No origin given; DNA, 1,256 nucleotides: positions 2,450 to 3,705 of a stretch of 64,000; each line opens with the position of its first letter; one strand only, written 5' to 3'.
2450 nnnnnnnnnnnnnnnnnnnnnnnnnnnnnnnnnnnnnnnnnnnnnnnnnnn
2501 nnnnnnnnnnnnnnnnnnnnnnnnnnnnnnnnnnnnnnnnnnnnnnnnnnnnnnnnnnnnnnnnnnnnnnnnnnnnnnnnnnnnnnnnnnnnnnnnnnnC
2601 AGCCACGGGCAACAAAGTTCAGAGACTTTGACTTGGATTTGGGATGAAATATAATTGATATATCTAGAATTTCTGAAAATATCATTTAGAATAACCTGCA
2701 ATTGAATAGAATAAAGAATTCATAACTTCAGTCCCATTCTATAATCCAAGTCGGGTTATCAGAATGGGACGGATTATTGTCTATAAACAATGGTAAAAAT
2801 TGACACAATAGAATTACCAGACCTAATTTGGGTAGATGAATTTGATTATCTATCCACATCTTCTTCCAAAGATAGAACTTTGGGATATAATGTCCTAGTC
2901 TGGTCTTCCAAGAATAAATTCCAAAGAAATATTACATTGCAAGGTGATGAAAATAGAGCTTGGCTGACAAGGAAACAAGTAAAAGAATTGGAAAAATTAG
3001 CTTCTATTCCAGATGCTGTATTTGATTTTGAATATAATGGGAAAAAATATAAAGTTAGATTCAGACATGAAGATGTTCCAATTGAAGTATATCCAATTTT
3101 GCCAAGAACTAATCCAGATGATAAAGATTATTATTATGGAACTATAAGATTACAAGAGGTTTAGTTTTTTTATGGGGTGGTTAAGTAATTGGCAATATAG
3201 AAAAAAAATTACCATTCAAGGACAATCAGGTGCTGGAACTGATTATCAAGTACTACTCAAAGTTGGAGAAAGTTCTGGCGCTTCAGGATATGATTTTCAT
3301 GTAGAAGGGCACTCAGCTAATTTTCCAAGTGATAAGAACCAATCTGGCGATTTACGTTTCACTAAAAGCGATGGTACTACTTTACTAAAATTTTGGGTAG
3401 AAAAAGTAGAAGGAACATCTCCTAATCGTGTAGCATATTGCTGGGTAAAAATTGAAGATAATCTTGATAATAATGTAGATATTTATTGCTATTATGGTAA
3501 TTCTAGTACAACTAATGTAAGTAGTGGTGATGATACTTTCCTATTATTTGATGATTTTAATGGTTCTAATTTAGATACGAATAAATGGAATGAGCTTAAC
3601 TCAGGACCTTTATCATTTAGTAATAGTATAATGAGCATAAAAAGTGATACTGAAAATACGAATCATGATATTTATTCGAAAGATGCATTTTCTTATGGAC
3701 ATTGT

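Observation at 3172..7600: Near-identical DNA cassettes shared between a 532-aa fibre gene and the giant fibre gene: substrates for module shuffling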

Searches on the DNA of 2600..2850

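Call 73: search_rna_families(source=window, start=2600, end=2850, threshold=evalue, max_evalue=1)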
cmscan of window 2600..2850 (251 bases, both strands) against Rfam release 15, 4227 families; matches with E-value up to 1: 0.
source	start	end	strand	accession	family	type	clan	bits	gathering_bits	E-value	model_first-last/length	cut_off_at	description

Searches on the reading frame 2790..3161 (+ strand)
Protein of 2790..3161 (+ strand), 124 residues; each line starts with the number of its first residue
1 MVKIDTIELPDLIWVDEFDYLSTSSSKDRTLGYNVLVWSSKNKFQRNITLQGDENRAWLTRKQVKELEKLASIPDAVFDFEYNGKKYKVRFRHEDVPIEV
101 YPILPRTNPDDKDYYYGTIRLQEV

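Call 5: search_protein_families(library=pfam, proteins=[window:2790-3161:+], max_evalue=0.01)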
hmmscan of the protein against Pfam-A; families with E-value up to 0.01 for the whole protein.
window:2790-3161:+ (124 aa): 0 families

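Call 6: search_protein_families(library=phrogs, proteins=[window:2790-3161:+], max_evalue=0.01)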
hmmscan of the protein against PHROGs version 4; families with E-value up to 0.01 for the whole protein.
window:2790-3161:+ (124 aa): 1 family
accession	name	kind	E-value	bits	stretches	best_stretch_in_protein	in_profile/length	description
phrog_4408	-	unknown function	4.6e-27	95.4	1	4-124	6-128/128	-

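Call 89: find_related_loci(query=window:2790-3161:+, collection=viral_contigs, flank=10000)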
Query window:2790-3161:+ (124 aa) in viral_contigs; peptide patterns used: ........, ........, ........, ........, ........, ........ (x = any residue, [..] = any of these).
63 stretches matched a pattern; 3 encode a relative of the query (tblastn E <= 1e-3); 3 distinct loci.
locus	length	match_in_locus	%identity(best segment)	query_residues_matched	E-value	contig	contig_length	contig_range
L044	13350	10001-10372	96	1-124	5e-80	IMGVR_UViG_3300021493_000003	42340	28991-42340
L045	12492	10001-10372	94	1-124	1e-78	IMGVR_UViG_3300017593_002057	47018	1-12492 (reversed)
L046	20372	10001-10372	93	1-124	5e-77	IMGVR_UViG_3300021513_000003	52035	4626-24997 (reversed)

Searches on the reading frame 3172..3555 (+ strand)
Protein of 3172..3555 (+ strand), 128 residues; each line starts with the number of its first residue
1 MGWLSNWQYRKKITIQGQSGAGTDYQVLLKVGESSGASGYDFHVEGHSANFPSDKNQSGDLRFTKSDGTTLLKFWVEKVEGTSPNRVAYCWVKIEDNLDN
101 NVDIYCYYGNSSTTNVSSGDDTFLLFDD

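Call 77: predict_structure(alignment_id=A4)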
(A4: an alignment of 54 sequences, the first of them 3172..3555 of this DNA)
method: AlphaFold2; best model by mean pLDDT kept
length: 128 residues; sequences in the alignment: 54
mean_pLDDT: 92.4   pTM: 0.85
mean pLDDT of the five models: 92.4, 92.3, 91.7, 91.2, 88.3
residues with pLDDT >= 90: 105; 70-90: 18; 50-70: 2; < 50: 3
segments of 3 or more residues with pLDDT < 50: 126-128
pLDDT, mean of each block of 10 residues (from residue 1): 88 93 91 97 96 96 96 97 97 93 97 92 64
secondary structure, 60 per line:
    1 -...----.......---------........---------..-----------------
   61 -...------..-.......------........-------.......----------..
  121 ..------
elements in order: E9-15 E25-32 E62-64 E74-80 E87-94 E102-108 H119-122

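Call 80: fold_search(model_id=the predicted structure, library=pdb)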
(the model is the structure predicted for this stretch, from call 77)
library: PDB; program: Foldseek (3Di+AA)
matches with E <= 10: 330; with E <= 0.001: 0
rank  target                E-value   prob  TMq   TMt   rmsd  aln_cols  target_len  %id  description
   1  5yl0_A                5.4e-02  0.92  0.35  0.39   6.5       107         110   11  The crystal structure of Penaeus vannamei nodavirus P-domain (P212121) (released 2018-10-24)
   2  5ykz_A                2.3e-01  0.69  0.35  0.38   6.6       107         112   11  The crystal structure of Penaeus vannamei nodavirus P-domain (P21) (released 2018-10-24)
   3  1o7d_C                2.6e-01  0.66  0.34  0.30   4.8       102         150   11  The structure of the bovine lysosomal a-mannosidase suggests a novel mechanism for low pH activation (released 2003-03-20)
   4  7k7c_B                5.6e-01  0.11  0.23  0.09  10.7       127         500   12  Crystal structure of diphtheria toxin from crystals obtained at pH 5.5 (released 2020-11-18)
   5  5fo1_B                5.9e-01  0.10  0.25  0.14   9.9       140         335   11  E301A mutant of FAD synthetase from Corynebacterium ammoniagenes (released 2016-11-30)
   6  4uzf_A                7.7e-01  0.07  0.22  0.12  10.0       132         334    9  R66E mutant of FAD synthetase from Corynebacterium ammoniagenes (released 2015-04-08)
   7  9o4x_G                8.2e-01  0.21  0.30  0.20   5.2        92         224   12  Gamma delta T cell receptor bound to CD1d (released 2025-12-10)
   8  4mmz_A                8.2e-01  0.03  0.15  0.04  16.3       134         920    8  Integrin AlphaVBeta3 ectodomain bound to an antagonistic tenth domain of Fibronectin (released 2014-03-26)
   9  8h2i_bG               8.6e-01  0.18  0.32  0.12   8.9       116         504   13  Near-atomic structure of five-fold averaged PBCV-1 capsid (released 2022-11-16)
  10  2x0k_A                8.6e-01  0.06  0.22  0.12  10.0       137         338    9  Crystal structure of modular FAD synthetase from Corynebacterium ammoniagenes (released 2010-05-26)
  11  2vzp_A                9.1e-01  0.08  0.23  0.23  12.8       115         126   16  Atomic Resolution Structure of the C-terminal CBM35 from Amycolatopsis orientalis exo-chitosanase CsxA (released 2009-01-13)
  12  5fo0_A                9.1e-01  0.08  0.23  0.12   9.8       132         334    9  D298E mutant of FAD synthetase from Corynebacterium ammoniagenes (released 2016-11-30)
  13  1uy0_A                9.1e-01  0.04  0.17  0.16  15.9       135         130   14  Carbohydrate binding module (CBM6cm-2) from Cellvibrio mixtus lichenase 5A in complex with glc-1,3-glc-1,4-glc-1,3-glc (released 2004-03-11)
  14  9eva_A                9.6e-01  0.07  0.21  0.06  13.9       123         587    9  3DFlex refinement of the CryoEM structure of DeCLIC nanodisc with 10mM calcium (released 2025-04-09)
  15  5mqp_C                1.0e+00  0.03  0.18  0.06  15.9       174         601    7  Glycoside hydrolase BT_1002 (released 2017-04-05)
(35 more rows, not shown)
